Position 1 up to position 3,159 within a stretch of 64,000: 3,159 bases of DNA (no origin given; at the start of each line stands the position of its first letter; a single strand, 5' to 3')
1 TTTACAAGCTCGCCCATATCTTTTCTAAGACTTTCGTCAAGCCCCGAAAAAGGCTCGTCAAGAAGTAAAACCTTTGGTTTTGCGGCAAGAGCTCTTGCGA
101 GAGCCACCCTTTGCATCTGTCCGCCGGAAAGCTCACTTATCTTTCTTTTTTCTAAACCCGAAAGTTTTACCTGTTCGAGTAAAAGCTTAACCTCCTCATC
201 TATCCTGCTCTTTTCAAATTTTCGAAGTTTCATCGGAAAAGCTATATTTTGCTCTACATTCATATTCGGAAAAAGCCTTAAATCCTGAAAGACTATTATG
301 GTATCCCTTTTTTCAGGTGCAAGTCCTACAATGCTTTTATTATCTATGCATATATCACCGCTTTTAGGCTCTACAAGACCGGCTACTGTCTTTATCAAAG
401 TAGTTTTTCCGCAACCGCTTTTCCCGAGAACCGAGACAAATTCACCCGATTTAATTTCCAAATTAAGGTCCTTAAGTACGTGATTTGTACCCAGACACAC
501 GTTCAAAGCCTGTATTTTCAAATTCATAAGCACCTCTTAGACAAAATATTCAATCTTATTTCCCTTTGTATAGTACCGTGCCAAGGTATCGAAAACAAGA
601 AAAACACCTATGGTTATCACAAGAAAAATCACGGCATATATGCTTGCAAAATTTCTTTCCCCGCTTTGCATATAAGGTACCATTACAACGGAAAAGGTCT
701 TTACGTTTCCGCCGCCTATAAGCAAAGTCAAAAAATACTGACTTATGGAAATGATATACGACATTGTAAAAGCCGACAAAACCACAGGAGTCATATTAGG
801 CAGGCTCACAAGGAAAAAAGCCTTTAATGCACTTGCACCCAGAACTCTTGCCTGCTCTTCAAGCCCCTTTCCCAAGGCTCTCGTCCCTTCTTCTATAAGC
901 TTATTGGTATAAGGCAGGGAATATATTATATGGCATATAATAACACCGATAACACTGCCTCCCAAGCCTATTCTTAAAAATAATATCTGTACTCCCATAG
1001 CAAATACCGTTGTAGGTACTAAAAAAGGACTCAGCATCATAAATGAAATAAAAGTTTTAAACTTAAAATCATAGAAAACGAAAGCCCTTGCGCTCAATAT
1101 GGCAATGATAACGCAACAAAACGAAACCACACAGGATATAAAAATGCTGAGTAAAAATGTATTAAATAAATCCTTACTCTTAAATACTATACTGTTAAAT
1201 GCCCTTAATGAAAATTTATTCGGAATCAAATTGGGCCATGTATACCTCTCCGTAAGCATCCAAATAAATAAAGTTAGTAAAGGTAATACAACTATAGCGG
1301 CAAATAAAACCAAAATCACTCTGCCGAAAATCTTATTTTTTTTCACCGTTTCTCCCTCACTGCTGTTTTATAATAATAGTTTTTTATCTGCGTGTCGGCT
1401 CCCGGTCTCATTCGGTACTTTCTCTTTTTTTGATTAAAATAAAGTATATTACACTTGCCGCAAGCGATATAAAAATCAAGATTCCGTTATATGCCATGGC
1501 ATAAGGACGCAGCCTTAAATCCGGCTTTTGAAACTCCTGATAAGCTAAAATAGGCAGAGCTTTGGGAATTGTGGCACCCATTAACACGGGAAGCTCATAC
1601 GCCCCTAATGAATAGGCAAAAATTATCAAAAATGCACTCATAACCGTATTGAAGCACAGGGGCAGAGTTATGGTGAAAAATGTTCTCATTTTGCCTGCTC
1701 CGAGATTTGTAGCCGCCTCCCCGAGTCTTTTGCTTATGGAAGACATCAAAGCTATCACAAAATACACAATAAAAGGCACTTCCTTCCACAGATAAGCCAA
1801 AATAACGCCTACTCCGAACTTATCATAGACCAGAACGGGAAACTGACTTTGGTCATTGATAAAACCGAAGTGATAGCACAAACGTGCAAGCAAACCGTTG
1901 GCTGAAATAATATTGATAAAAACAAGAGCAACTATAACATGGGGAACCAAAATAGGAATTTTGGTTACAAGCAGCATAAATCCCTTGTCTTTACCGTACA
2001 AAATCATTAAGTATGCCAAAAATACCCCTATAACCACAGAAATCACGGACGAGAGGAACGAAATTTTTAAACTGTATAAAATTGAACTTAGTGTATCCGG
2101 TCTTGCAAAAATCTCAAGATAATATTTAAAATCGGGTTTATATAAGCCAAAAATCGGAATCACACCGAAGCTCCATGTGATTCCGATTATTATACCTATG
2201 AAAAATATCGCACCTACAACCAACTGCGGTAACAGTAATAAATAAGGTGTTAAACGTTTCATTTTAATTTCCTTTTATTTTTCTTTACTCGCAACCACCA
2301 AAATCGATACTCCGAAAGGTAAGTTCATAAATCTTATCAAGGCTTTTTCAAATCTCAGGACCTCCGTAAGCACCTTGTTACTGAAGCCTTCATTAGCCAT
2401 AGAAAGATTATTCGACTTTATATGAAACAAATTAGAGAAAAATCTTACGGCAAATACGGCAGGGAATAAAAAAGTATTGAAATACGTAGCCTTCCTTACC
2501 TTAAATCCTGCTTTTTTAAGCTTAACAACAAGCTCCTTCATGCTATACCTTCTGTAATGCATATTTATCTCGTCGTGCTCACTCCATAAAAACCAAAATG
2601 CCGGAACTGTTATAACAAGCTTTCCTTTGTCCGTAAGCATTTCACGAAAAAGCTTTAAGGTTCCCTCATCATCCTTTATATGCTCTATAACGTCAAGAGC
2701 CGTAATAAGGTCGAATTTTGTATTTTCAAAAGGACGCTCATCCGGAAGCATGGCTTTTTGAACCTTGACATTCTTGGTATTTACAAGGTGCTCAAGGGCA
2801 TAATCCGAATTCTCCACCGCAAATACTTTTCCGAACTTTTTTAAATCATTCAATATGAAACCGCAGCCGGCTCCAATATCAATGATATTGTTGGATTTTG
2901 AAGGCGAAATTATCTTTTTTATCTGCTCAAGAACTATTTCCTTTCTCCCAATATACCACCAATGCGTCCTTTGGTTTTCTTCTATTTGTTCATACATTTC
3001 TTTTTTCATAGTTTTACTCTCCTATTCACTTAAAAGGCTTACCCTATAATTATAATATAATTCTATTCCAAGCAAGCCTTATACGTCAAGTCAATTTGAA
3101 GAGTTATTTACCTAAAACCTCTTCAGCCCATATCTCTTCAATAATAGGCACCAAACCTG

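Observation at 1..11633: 13-gene cluster joining an orphan ABC importer, two exported rhodaneses, two TVP38 proteins, a CCG Fe-S protein, a kinase-like protein, a DUF2064-GT2 fusion and a methyltransferase: candidate undescribed S/Se/As-handling system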

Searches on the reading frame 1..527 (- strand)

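Call 5: search_protein_families(library=pfam, proteins=[window:1-527:-], max_evalue=0.01)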
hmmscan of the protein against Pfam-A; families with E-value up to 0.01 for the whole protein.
window:1-527:- (175 aa): 11 families
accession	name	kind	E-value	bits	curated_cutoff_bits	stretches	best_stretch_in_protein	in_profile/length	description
PF00005.33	ABC_tran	-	4.4e-37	128.2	25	1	18-160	1-136/137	ABC transporter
PF13304.12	AAA_21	-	6.5e-05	23.6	27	0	90-164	202-272/304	AAA domain, putative AbiEii toxin, Type IV TA system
PF13401.12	AAA_22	-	0.00026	21.7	27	1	28-158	5-92/130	AAA domain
PF03193.22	RsgA_GTPase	-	0.00092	19.5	30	1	8-59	87-137/174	RsgA GTPase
PF13558.12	SbcC_Walker_B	-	0.0011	19.5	27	0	127-174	27-87/90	SbcC/RAD50-like, Walker B motif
PF00004.35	AAA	-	0.0022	18.9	21.2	0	33-52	3-22/131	ATPase family associated with various cellular activities (AAA)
PF13604.12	AAA_30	-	0.0032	17.7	27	1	27-74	16-57/191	AAA domain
PF00931.28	NB-ARC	-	0.0035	17.1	23.5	1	17-48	8-38/248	NB-ARC domain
PF13191.12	AAA_16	-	0.0056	17.6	32.6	0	26-53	20-49/167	AAA ATPase domain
PF20703.3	nSTAND1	-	0.0056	16.8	27.1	1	15-54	20-57/379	Novel STAND NTPase 1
PF02463.25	SMC_N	-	0.0069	16.3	40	0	115-173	125-181/220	RecF/RecN/SMC N terminal domain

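Call 6: search_protein_families(library=ncbifam, proteins=[window:1-527:-], max_evalue=0.01)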
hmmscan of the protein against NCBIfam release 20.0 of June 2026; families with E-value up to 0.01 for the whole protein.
window:1-527:- (175 aa): 190 families (the best 25 are shown)
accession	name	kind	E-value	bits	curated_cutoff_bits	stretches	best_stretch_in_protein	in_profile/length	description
NF043075.1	MMSYN1_0197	equivalog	1e-57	195.6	550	1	5-172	5-172/341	spermidine/putrescine ABC transporter ATP-binding protein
TIGR03265.1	PhnT2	equivalog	8.6e-57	193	457.7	1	3-171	5-173/353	putative 2-aminoethylphosphonate ABC transporter ATP-binding protein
NF006987.0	PRK09452.1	equivalog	1.7e-55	188.3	482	1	4-172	19-187/378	spermidine/putrescine ABC transporter ATP-binding protein PotA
TIGR01187.1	potA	subfamily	1.3e-52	178.9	355.6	1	33-172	1-140/325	polyamine ABC transporter ATP-binding protein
NF008513.0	PRK11432.1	equivalog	1.3e-52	178.8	496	1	6-173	10-177/351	ferric ABC transporter ATP-binding protein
NF008653.0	PRK11650.1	subfamily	3.5e-51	174.3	432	1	3-171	4-173/357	sn-glycerol-3-phosphate ABC transporter ATP-binding protein UgpC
TIGR03258.1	PhnT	equivalog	3.7e-51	174.2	499.15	1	3-173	9-179/359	2-aminoethylphosphonate ABC transport system ATP-binding subunit PhnT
NF040933.2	ABC_arch_GlcV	equivalog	9.1e-51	172.8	450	1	16-174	20-183/357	glucose ABC transporter ATP-binding protein GlcV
NF040840.2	tungstate_WtpC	equivalog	5.8e-50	170.5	440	1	16-170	14-168/347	tungstate ABC transporter ATP-binding protein WtpC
TIGR00968.1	3a0106s01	subfamily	1.3e-49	168.8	342.75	1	5-171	3-169/237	sulfate ABC transporter ATP-binding protein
NF008233.0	PRK11000.1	equivalog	7.7e-47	159.9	568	1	4-171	5-172/369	maltose/maltodextrin ABC transporter ATP-binding protein MalK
NF008421.0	PRK11248.1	equivalog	6.7e-46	156.9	357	1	3-174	2-170/255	taurine ABC transporter ATP-binding subunit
NF040729.1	ABC_ATP_SaoA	equivalog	8.8e-46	156.3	360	1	14-171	17-171/248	ABC transporter ATP-binding protein SaoA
NF008621.0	PRK11607.1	equivalog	9.5e-46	156.3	613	1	3-172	20-189/377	putrescine ABC transporter ATP-binding subunit PotG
NF008105.0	PRK10851.1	equivalog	9.6e-45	152.8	502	1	1-171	1-175/362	sulfate/thiosulfate ABC transporter ATP-binding protein CysA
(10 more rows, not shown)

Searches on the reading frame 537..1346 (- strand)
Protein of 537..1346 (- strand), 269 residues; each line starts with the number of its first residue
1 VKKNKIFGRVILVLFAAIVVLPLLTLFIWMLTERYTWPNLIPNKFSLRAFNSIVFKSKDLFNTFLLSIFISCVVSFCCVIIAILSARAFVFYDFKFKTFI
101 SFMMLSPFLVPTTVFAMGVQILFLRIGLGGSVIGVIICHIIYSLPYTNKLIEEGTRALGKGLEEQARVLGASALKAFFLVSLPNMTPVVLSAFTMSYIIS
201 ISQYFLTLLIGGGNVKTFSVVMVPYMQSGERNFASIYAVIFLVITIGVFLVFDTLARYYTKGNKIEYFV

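Call 5: search_protein_families(library=pfam, proteins=[window:537-1346:-], max_evalue=0.01)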
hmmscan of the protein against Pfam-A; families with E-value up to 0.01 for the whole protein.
window:537-1346:- (269 aa): 1 family
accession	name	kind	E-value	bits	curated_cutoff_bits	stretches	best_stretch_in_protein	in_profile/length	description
PF00528.27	BPD_transp_1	-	5.3e-15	56.1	26.4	1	79-259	2-178/184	Binding-protein-dependent transport system inner membrane component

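Call 6: search_protein_families(library=ncbifam, proteins=[window:537-1346:-], max_evalue=0.01)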
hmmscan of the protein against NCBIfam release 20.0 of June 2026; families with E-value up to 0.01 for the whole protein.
window:537-1346:- (269 aa): 30 families (the best 25 are shown)
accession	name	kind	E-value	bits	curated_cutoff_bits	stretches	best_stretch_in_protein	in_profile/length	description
TIGR02141.1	modB_ABC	equivalog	2.3e-16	60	182.6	1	66-255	2-205/208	molybdate ABC transporter permease subunit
NF007047.0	PRK09500.1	equivalog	6.1e-16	58.8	326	1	9-257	8-253/257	spermidine/putrescine ABC transporter permease PotC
TIGR03255.1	PhnV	equivalog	6.9e-15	55.4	358.7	1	11-256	15-265/270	2-aminoethylphosphonate ABC transport system, membrane component PhnV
NF007889.0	PRK10592.1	equivalog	1.3e-14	54.5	476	1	8-257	12-266/281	putrescine ABC transporter permease PotI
TIGR01581.1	Mo_ABC_porter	hypoth_equivalog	3.3e-14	52.9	210.3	1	54-251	13-225/225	ABC transporter permease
NF043074.1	MMSYN1_0196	equivalog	1.3e-13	50.9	350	1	12-258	18-265/277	spermidine/putrescine ABC transporter permease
NF040839.1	tungstate_WtpB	equivalog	3.3e-13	49.9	340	1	55-256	37-248/251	tungstate ABC transporter permease WtpB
NF040932.1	ABC_arch_GlcU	equivalog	7.5e-13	48.7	340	1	8-262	5-263/272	glucose ABC transporter permease GlcU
TIGR03262.1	PhnU2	equivalog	1.8e-12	46.7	593.25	1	10-251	9-252/546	putative 2-aminoethylphosphonate ABC transporter permease subunit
TIGR02139.1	permease_CysT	equivalog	2.2e-11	43.9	246.1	1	12-256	13-259/265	sulfate ABC transporter permease subunit CysT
NF006952.0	PRK09433.1-3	equivalog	8.2e-10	38.1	679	1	3-253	287-528/534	thiamine/thiamine pyrophosphate ABC transporter permease ThiP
NF008208.0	PRK10971.1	equivalog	1.7e-09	37.6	415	1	58-254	54-265/277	sulfate/thiosulfate ABC transporter permease CysT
NF006939.0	PRK09421.1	equivalog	1.1e-08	34.8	262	1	59-260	7-225/230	molybdate ABC transporter permease subunit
NF008231.0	PRK10998.1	equivalog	2.7e-08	33.7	261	1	6-259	14-285/296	maltose ABC transporter permease MalG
NF011624.0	PRK15050.1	equivalog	2.9e-08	33.2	247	1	13-263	25-293/297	2-aminoethylphosphonate ABC transporter permease subunit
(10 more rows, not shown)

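Call 36: find_encoding_contigs(protein=window:537-1346:-, flank=10000, max_places=4)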
Protein window:537-1346:- (269 aa): 3 contigs read that carry it; 1 place shown.
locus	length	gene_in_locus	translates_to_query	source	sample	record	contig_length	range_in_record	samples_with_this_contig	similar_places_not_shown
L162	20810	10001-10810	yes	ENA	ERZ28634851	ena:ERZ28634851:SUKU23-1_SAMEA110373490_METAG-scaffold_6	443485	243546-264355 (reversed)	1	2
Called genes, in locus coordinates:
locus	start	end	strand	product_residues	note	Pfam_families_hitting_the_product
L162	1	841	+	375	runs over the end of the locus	PF00581:Rhodanese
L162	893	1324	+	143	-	-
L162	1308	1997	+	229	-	PF09335:VTT_dom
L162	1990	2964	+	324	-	PF12838:Fer4_7 (weak), PF13187:Fer4_9 (weak), PF02754:CCG (faint)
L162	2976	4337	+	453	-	PF01983:CofC (weak), PF09837:DUF2064, PF00535:Glycos_transf_2, PF10111:Glyco_tranf_2_2 (faint)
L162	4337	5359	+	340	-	PF01636:APH, PF01633:Choline_kinase (weak)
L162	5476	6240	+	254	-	PF00581:Rhodanese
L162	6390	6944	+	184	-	PF09335:VTT_dom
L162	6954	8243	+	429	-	PF01547:SBP_bac_1, PF13416:SBP_bac_8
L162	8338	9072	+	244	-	PF05219:DREV (weak), PF13489:Methyltransf_23, PF13847:Methyltransf_31, PF08241:Methyltransf_11, PF08242:Methyltransf_12, PF13649:Methyltransf_25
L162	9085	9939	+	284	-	PF00528:BPD_transp_1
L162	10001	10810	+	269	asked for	PF00528:BPD_transp_1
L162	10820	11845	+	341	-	PF00005:ABC_tran, PF13304:AAA_21 (weak)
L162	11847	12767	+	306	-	PF01156:IU_nuc_hydro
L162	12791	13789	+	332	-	PF00248:Aldo_ket_red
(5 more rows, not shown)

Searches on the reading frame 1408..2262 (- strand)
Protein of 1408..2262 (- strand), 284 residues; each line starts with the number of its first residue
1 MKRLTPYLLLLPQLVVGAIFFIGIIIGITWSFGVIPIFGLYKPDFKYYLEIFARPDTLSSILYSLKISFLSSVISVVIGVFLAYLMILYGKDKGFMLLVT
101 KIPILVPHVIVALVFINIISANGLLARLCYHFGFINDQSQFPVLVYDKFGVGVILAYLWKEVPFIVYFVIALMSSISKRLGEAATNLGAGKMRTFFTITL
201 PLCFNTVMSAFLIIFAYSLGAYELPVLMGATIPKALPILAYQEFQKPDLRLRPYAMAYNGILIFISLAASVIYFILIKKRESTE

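Call 5: search_protein_families(library=pfam, proteins=[window:1408-2262:-], max_evalue=0.01)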
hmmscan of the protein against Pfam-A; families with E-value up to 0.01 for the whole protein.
window:1408-2262:- (284 aa): 1 family
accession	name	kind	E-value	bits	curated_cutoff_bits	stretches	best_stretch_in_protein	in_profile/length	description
PF00528.27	BPD_transp_1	-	1e-10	42.1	26.4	1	76-276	2-178/184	Binding-protein-dependent transport system inner membrane component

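Call 6: search_protein_families(library=ncbifam, proteins=[window:1408-2262:-], max_evalue=0.01)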
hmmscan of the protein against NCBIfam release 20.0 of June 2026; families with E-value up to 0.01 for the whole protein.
window:1408-2262:- (284 aa): 29 families (the best 25 are shown)
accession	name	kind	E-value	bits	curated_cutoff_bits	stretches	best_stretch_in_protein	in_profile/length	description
NF040839.1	tungstate_WtpB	equivalog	2.6e-23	82.9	340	1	27-279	11-250/251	tungstate ABC transporter permease WtpB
TIGR02141.1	modB_ABC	equivalog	3e-20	72.7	182.6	1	64-271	3-200/208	molybdate ABC transporter permease subunit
TIGR02139.1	permease_CysT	equivalog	9.6e-19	68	246.1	1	44-273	35-251/265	sulfate ABC transporter permease subunit CysT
TIGR03262.1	PhnU2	equivalog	1.1e-18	67.2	593.25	1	48-233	43-216/546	putative 2-aminoethylphosphonate ABC transporter permease subunit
TIGR01581.1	Mo_ABC_porter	hypoth_equivalog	1e-17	64.4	210.3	1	48-249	10-205/225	ABC transporter permease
NF006939.0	PRK09421.1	equivalog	1.1e-17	64.2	262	1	56-280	7-224/230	molybdate ABC transporter permease subunit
TIGR00969.1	3a0106s02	subfamily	1.4e-17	64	240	1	39-270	41-263/272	sulfate ABC transporter permease subunit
NF007852.0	PRK10561.1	equivalog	8e-16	58.7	335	1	3-232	11-239/295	sn-glycerol-3-phosphate ABC transporter permease UgpA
NF007963.0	PRK10683.1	equivalog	2.7e-15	56.6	489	1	45-281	83-312/317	putrescine ABC transporter permease PotH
NF011624.0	PRK15050.1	equivalog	2.2e-13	50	247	1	8-279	26-288/297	2-aminoethylphosphonate ABC transporter permease subunit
TIGR02140.1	permease_CysW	equivalog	3.8e-13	49.5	329.1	1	25-280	9-259/261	sulfate ABC transporter permease subunit CysW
NF007047.0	PRK09500.1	equivalog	9.1e-12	45.1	326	1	15-280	13-255/257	spermidine/putrescine ABC transporter permease PotC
NF007044.0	PRK09497.1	equivalog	2.1e-11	43.8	348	1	55-231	59-231/285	spermidine/putrescine ABC transporter permease PotB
TIGR03226.1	PhnU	equivalog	2.4e-11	43.7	283.45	1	4-273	41-300/311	2-aminoethylphosphonate ABC transporter permease subunit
NF007889.0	PRK10592.1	equivalog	3.4e-11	43.3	476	1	23-245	26-235/281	putrescine ABC transporter permease PotI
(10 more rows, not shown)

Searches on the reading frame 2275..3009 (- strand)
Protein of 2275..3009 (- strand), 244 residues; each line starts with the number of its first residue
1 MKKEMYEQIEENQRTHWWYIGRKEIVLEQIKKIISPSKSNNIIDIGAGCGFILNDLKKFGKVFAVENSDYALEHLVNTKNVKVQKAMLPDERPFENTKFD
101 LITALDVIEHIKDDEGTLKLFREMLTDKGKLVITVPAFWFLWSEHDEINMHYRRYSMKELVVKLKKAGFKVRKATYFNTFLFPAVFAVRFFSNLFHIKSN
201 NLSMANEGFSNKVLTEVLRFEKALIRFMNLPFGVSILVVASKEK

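Call 5: search_protein_families(library=pfam, proteins=[window:2275-3009:-], max_evalue=0.01)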
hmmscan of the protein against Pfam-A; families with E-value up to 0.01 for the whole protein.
window:2275-3009:- (244 aa): 6 families
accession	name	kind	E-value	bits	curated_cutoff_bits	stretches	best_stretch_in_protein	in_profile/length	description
PF13489.12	Methyltransf_23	-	2.4e-15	57.1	27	1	36-173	20-163/164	Methyltransferase domain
PF08241.18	Methyltransf_11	-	8e-10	39.7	21.2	1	44-133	2-95/95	Methyltransferase domain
PF08242.18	Methyltransf_12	-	2.9e-09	38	30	1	43-131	1-98/98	Methyltransferase domain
PF13847.12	Methyltransf_31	-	2.1e-08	34.4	27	1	37-137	2-113/145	Methyltransferase domain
PF13649.12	Methyltransf_25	-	6.2e-08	33.7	27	1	42-129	1-97/97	Methyltransferase domain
PF05219.18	DREV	-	3.6e-06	26.8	26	1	34-135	90-188/265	DREV methyltransferase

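Call 6: search_protein_families(library=ncbifam, proteins=[window:2275-3009:-], max_evalue=0.01)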
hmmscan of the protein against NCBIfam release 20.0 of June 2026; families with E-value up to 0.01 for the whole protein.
window:2275-3009:- (244 aa): 18 families
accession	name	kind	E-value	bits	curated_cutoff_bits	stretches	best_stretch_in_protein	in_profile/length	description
TIGR01983.1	UbiG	equivalog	1.4e-08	34.3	102.95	1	29-134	40-152/228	bifunctional 2-polyprenyl-6-hydroxyphenol methylase/3-demethylubiquinol 3-O-methyltransferase UbiG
NF045667.1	MTase_DVU1556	equivalog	1.3e-05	24.8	155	1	32-134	16-120/213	DVU_1556 family methyltransferase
TIGR02072.1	BioC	equivalog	1.5e-05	24.9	184.95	1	28-135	25-134/244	malonyl-ACP O-methyltransferase BioC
NF011650.0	PRK15068.1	equivalog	8.3e-05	21.6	209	1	27-133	111-225/324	tRNA 5-methoxyuridine(34)/uridine 5-oxyacetic acid(34) synthase CmoB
NF043040.1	corrin_prot_MT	hypoth_equivalog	9.8e-05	21.9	180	1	21-134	25-148/216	corrinoid protein-associated methyltransferase CpaM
NF000499.2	Erm23S_rRNA_broad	equivalog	0.00016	21.2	212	1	25-77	10-63/244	23S ribosomal RNA methyltransferase Erm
TIGR03534.1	RF_mod_PrmC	equivalog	0.00021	20.8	199.1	1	24-103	74-161/253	peptide chain release factor N(5)-glutamine methyltransferase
TIGR00452.1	TIGR00452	equivalog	0.00032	19.6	275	1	27-133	106-219/316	tRNA 5-methoxyuridine(34)/uridine 5-oxyacetic acid(34) synthase CmoB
TIGR02469.1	CbiT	equivalog_domain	0.00047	20.4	78.3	1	34-88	15-73/124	precorrin-6Y C5,15-methyltransferase (decarboxylating) subunit CbiT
TIGR02021.1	BchM-ChlM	equivalog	0.00096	18.6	158.9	1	21-135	36-155/218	magnesium protoporphyrin IX methyltransferase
NF004452.0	PRK05785.1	equivalog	0.0019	17.7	207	1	37-104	50-116/228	hypothetical protein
NF012223.0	erm_F_23S_MT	exception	0.0022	17.4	575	1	35-108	30-105/266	23S rRNA (adenine(2058)-N(6))-methyltransferase Erm(F)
TIGR00537.1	hemK_rel_arch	hypoth_equivalog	0.0033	17.1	87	1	35-102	16-86/179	HemK2/MTQ2 family protein methyltransferase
TIGR00755.1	ksgA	equivalog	0.0036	16.6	171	1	24-80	15-72/256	16S rRNA (adenine(1518)-N(6)/adenine(1519)-N(6))-dimethyltransferase RsmA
NF041536.1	ArsM_DUF2284_UU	exception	0.0047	15.3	575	1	73-134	121-181/459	arsenite methyltransferase/DUF2284 domain selenoprotein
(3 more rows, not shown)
